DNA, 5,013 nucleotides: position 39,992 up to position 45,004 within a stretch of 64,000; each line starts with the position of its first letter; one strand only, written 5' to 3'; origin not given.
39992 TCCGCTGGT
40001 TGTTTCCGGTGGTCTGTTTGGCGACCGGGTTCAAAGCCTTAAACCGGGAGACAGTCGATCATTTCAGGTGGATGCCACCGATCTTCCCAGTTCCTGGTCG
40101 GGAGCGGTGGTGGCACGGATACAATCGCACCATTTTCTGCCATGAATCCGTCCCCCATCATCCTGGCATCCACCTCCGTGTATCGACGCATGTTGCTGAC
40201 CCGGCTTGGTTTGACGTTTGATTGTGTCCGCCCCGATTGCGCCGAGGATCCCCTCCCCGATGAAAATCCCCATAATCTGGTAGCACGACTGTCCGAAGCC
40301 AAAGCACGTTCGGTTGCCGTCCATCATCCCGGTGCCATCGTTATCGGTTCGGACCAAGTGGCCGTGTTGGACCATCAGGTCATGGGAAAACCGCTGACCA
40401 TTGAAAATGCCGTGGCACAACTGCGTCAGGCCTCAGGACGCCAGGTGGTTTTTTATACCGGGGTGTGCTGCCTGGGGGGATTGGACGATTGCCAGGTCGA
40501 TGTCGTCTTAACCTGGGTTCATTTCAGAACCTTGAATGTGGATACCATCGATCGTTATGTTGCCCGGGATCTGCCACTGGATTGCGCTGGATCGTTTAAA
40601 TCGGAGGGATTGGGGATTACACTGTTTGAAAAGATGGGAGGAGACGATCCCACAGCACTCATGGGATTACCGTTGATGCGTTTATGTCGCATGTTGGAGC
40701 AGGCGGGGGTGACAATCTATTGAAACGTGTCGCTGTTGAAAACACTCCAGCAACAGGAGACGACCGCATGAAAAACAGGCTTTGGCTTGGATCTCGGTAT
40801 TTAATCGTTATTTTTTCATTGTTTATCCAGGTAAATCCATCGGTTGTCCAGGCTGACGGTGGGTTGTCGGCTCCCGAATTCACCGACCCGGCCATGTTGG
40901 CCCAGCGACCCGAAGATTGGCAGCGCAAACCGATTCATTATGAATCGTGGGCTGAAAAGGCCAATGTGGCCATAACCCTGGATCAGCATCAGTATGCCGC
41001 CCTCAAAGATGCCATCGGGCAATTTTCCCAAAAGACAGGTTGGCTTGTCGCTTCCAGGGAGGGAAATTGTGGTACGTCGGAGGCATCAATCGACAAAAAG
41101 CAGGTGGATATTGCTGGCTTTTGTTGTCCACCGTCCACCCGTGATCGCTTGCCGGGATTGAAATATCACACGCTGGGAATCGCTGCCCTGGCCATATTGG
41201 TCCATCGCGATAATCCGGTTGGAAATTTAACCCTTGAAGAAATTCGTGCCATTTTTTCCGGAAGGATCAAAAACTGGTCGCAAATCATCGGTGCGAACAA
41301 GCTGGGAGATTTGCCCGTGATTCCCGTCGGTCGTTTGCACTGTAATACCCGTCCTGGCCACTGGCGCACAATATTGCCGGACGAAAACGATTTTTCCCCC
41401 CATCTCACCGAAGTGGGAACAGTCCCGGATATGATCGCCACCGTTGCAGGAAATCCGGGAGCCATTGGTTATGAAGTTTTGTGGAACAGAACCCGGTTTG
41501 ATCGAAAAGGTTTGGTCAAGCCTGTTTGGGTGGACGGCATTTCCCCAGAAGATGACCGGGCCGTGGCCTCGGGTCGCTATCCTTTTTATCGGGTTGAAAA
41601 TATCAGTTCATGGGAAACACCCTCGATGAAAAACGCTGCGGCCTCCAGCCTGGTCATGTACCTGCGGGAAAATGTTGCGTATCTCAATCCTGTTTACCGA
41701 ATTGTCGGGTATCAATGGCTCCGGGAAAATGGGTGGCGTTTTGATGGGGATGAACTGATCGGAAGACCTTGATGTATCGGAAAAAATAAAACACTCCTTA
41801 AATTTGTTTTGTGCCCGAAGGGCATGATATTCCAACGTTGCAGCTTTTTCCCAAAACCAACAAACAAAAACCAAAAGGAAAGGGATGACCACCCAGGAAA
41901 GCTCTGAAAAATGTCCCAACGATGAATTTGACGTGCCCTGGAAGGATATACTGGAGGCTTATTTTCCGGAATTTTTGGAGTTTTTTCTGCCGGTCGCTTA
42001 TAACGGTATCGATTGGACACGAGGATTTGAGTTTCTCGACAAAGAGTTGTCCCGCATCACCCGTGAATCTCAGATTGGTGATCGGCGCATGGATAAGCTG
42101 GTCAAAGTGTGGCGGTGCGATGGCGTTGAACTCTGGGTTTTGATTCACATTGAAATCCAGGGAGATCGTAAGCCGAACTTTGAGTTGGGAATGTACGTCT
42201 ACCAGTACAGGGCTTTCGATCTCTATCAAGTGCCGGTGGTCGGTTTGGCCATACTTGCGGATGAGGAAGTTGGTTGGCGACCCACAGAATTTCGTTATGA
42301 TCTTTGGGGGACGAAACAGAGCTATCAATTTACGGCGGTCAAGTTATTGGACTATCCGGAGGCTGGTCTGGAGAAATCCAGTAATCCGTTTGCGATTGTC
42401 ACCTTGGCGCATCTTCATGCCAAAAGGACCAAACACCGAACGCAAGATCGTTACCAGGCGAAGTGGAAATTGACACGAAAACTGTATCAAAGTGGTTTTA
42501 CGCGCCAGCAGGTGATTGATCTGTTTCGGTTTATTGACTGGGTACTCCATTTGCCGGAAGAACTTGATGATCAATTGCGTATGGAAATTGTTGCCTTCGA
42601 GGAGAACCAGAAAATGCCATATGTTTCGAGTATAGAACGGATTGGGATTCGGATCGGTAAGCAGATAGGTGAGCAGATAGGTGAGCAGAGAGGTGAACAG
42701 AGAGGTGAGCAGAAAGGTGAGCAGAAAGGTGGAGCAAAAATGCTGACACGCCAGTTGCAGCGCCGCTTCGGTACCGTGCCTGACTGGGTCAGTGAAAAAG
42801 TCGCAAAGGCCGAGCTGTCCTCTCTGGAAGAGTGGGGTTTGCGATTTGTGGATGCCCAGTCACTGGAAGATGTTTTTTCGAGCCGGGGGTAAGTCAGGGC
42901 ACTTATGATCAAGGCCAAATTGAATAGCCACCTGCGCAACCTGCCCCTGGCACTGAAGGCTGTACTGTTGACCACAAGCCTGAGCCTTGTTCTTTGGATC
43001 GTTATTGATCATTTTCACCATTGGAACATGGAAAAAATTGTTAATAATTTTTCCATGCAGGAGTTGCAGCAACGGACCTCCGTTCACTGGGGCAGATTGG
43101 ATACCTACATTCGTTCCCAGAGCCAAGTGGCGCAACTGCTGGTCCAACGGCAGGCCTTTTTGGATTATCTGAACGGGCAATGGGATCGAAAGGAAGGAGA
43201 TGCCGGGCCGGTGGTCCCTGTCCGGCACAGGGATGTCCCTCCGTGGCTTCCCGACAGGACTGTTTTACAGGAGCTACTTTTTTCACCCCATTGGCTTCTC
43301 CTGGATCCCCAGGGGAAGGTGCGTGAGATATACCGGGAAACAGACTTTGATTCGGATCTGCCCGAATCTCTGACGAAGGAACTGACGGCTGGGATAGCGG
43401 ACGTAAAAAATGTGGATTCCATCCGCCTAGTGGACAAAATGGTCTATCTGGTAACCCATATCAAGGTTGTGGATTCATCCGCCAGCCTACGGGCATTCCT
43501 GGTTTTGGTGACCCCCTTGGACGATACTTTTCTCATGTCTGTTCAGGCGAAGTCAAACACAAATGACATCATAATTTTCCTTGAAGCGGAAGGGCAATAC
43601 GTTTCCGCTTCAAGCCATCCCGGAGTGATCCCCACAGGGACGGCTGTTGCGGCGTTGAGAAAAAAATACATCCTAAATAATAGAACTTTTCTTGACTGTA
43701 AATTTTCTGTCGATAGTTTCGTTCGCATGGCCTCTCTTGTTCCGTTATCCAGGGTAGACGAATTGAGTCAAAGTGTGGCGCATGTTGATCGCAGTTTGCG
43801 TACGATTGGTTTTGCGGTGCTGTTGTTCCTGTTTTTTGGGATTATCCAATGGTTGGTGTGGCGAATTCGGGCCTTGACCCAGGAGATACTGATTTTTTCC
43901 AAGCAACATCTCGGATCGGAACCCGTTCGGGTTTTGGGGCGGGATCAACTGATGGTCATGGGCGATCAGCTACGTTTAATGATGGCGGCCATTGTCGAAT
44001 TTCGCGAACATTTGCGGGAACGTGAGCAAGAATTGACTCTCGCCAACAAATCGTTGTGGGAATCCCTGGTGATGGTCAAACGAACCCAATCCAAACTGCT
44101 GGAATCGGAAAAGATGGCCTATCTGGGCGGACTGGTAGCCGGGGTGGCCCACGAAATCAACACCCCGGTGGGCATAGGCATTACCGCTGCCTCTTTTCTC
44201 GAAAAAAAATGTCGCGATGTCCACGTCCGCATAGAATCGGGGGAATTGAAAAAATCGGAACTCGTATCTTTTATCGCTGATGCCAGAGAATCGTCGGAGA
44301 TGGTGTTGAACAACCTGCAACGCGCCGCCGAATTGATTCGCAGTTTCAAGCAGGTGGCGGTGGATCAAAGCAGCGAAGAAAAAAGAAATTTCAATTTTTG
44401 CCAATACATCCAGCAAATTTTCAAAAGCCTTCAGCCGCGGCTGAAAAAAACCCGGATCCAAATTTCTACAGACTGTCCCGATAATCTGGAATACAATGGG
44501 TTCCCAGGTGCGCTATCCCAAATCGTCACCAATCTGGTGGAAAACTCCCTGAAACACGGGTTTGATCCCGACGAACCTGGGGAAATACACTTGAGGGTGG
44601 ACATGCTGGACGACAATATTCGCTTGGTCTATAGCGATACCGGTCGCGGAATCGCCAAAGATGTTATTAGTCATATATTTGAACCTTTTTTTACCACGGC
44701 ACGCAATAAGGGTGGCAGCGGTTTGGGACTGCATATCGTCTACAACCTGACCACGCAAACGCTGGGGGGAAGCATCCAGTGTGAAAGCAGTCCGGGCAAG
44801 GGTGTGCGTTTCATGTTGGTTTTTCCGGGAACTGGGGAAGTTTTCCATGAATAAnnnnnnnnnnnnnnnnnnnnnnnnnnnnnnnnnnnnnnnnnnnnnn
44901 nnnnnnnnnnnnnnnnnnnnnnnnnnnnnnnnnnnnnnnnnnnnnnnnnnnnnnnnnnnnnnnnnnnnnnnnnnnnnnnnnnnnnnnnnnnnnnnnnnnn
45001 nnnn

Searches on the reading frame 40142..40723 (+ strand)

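Call 54: search_protein_families(library=pfam, proteins=[window:40142-40723:+], max_evalue=0.0001)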
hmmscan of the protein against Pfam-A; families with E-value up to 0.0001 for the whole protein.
window:40142-40723:+ (193 aa): 1 family
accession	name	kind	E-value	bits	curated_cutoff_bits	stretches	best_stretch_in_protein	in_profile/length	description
PF02545.19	Maf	-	9.1e-50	169.4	27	1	5-187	1-186/187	Maf-like protein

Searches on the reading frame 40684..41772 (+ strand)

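Call 54: search_protein_families(library=pfam, proteins=[window:40684-41772:+], max_evalue=0.0001)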
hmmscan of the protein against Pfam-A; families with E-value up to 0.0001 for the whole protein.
window:40684-41772:+ (362 aa): 1 family
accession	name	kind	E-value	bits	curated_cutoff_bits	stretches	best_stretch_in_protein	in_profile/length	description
PF12849.12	PBP_like_2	-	1.1e-12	48.8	27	1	93-263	10-183/267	PBP superfamily domain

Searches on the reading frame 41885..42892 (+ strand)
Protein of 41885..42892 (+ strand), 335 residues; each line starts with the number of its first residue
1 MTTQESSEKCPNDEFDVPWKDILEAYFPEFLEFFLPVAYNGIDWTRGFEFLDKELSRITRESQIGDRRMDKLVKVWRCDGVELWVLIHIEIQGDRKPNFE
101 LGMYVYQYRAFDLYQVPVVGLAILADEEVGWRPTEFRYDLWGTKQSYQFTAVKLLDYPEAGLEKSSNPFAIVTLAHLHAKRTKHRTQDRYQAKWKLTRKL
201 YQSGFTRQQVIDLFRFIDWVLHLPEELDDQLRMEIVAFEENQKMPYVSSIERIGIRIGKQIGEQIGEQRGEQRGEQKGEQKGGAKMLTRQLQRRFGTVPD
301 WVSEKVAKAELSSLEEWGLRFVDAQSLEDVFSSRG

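Call 54: search_protein_families(library=pfam, proteins=[window:41885-42892:+], max_evalue=0.0001)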
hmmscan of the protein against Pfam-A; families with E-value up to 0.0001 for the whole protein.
window:41885-42892:+ (335 aa): 1 family
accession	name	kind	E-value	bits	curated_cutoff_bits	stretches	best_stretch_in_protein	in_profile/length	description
PF14261.11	DUF4351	-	8.6e-09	35.8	25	1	276-330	1-55/59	Domain of unknown function (DUF4351)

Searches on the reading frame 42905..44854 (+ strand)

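Call 54: search_protein_families(library=pfam, proteins=[window:42905-44854:+], max_evalue=0.0001)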
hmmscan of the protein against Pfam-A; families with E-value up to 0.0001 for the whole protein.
window:42905-44854:+ (649 aa): 1 family
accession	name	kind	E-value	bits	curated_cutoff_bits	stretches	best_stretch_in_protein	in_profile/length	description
PF02518.31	HATPase_c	-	1.4e-25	90.3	26.4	1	536-641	5-108/111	Histidine kinase-, DNA gyrase B-, and HSP90-like ATPase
